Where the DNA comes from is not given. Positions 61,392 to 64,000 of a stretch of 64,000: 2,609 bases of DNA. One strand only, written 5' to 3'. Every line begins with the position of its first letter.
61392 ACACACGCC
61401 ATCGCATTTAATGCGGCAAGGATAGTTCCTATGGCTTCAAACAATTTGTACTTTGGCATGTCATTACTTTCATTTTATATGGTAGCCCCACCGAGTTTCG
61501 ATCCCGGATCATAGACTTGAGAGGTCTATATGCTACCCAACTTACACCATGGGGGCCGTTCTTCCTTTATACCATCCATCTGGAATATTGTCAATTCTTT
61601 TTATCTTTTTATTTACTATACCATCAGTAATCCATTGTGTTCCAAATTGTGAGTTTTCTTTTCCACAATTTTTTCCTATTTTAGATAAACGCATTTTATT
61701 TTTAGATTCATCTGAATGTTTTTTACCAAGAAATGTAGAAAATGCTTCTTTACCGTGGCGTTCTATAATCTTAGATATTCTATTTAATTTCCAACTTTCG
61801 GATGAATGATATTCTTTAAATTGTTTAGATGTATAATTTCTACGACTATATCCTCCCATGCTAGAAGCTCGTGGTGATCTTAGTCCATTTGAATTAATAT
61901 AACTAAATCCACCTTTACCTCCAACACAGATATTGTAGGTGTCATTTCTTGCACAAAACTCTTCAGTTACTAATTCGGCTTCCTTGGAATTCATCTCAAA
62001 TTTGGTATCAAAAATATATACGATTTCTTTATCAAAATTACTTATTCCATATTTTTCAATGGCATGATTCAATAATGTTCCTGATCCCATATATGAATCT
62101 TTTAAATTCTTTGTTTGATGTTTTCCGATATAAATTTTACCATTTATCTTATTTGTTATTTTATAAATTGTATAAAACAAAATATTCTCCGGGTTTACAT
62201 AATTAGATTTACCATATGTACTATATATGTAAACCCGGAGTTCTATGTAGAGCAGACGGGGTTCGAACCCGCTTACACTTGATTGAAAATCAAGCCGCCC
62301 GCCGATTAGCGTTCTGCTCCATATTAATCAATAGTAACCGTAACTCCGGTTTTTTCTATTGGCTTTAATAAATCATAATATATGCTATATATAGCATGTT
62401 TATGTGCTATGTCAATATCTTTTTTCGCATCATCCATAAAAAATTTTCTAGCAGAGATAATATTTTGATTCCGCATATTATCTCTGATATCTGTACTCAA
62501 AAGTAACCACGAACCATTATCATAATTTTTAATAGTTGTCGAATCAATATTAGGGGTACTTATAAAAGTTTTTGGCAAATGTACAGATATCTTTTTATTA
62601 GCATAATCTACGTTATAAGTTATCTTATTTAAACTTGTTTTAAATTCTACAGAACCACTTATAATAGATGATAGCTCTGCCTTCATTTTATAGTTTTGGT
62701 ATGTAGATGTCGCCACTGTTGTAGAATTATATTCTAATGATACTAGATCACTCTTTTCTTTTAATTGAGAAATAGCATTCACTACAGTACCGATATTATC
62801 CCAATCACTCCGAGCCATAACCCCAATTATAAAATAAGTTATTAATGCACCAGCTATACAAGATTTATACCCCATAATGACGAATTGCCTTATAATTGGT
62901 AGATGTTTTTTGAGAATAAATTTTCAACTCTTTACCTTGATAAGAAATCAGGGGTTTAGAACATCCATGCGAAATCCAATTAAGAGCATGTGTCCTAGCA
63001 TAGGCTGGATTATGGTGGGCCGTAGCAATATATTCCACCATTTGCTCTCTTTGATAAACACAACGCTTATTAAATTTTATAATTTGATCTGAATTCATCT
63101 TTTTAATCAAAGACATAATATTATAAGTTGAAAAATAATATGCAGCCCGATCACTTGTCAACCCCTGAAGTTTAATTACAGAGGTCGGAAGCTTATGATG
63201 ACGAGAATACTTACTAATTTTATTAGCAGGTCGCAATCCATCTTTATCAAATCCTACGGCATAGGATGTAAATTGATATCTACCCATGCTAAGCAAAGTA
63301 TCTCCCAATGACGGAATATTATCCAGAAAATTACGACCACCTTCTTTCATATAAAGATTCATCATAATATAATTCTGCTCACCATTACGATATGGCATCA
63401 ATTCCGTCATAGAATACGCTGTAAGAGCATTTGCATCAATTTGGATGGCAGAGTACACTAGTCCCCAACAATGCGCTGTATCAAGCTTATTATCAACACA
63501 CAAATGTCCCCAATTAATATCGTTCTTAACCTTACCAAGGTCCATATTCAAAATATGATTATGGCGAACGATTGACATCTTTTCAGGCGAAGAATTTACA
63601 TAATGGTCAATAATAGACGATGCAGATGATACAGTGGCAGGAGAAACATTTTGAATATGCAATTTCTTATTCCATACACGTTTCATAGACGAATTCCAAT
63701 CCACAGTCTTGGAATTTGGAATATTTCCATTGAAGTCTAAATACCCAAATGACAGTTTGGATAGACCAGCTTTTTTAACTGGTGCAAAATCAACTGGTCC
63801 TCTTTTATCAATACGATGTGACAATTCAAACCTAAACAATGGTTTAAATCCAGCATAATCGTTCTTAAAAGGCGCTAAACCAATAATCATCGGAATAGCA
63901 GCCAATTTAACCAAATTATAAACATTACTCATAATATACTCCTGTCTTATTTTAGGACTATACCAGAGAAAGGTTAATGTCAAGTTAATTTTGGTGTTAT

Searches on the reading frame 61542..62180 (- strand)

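Call 20: search_protein_families(library=pfam, proteins=[window:61542-62180:-], max_evalue=0.01)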
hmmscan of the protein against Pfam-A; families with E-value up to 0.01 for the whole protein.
window:61542-62180:- (212 aa): 3 families
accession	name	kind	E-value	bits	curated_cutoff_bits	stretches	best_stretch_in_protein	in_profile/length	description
PF19835.5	SegE_GIY-YIG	-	5.2e-06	27.1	25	1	5-73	20-103/123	Putative endonuclease segE, GIY-YIG domain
PF07460.16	NUMOD3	-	0.00049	20.4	20.4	1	152-171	1-20/37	NUMOD3 motif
PF01541.30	GIY-YIG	-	0.0021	18.8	22.6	1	3-70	2-68/78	GIY-YIG catalytic domain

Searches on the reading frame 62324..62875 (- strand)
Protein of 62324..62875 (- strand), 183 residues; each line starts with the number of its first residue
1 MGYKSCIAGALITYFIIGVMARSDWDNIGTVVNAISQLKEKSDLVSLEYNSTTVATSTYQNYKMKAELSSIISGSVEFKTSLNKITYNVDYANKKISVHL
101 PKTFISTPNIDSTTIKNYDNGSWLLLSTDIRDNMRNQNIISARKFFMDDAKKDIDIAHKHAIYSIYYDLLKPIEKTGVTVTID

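Call 20: search_protein_families(library=pfam, proteins=[window:62324-62875:-], max_evalue=0.01)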
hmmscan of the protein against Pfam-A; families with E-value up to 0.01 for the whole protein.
window:62324-62875:- (183 aa): 1 family
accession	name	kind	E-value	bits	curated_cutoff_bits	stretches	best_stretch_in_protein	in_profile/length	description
PF14014.11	DUF4230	-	4.5e-10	40.3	27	1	37-171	2-139/148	Protein of unknown function (DUF4230)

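Call 61: find_encoding_contigs(protein=window:62324-62875:-, flank=10000, max_places=3)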
Protein window:62324-62875:- (183 aa): 22 contigs read that carry it; 3 places shown.
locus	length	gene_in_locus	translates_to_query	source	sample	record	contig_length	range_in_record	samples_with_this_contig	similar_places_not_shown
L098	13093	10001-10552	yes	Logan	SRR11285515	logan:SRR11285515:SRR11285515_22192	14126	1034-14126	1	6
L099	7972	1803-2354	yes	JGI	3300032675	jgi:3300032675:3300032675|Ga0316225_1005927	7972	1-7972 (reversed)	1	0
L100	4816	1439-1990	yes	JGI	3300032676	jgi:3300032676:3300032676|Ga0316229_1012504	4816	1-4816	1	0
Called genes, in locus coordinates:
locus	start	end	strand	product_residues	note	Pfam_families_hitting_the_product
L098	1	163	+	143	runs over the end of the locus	PF19835:SegE_GIY-YIG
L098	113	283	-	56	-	-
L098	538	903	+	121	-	-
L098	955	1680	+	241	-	PF10979:DUF2786, PF23771:DUF7168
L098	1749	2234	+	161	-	-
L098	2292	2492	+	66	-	-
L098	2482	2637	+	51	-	-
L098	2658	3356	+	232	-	-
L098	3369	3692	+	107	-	-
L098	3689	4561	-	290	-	PF03496:ADPrib_exo_Tox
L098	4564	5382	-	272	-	PF03496:ADPrib_exo_Tox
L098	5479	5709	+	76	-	-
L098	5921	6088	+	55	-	-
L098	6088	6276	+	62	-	-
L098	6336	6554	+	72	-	-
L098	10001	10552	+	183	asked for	PF14014:DUF4230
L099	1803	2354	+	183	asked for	PF14014:DUF4230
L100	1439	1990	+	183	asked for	PF14014:DUF4230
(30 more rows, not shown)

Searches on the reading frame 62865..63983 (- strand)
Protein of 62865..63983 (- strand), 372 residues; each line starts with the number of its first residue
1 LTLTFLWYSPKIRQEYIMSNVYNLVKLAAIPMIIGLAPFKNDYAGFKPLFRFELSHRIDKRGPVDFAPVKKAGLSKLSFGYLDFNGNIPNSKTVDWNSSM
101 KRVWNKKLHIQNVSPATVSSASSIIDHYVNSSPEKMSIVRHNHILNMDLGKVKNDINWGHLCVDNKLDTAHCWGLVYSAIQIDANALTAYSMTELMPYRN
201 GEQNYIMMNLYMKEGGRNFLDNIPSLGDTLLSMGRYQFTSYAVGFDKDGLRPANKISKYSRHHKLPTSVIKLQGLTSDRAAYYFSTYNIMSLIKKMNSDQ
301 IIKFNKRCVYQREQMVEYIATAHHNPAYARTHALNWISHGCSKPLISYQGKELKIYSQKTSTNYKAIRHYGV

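Call 8: search_protein_families(library=phrogs, proteins=[window:62865-63983:-], max_evalue=0.00001)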
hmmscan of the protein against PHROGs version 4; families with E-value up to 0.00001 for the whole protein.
window:62865-63983:- (372 aa): 0 families

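Call 20: search_protein_families(library=pfam, proteins=[window:62865-63983:-], max_evalue=0.01)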
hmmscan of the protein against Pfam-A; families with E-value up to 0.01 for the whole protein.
window:62865-63983:- (372 aa): 0 families

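Call 60: find_encoding_contigs(protein=window:62865-63983:-, flank=10000, max_places=3)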
Protein window:62865-63983:- (372 aa): no gene with exactly this product is on record in the collection.
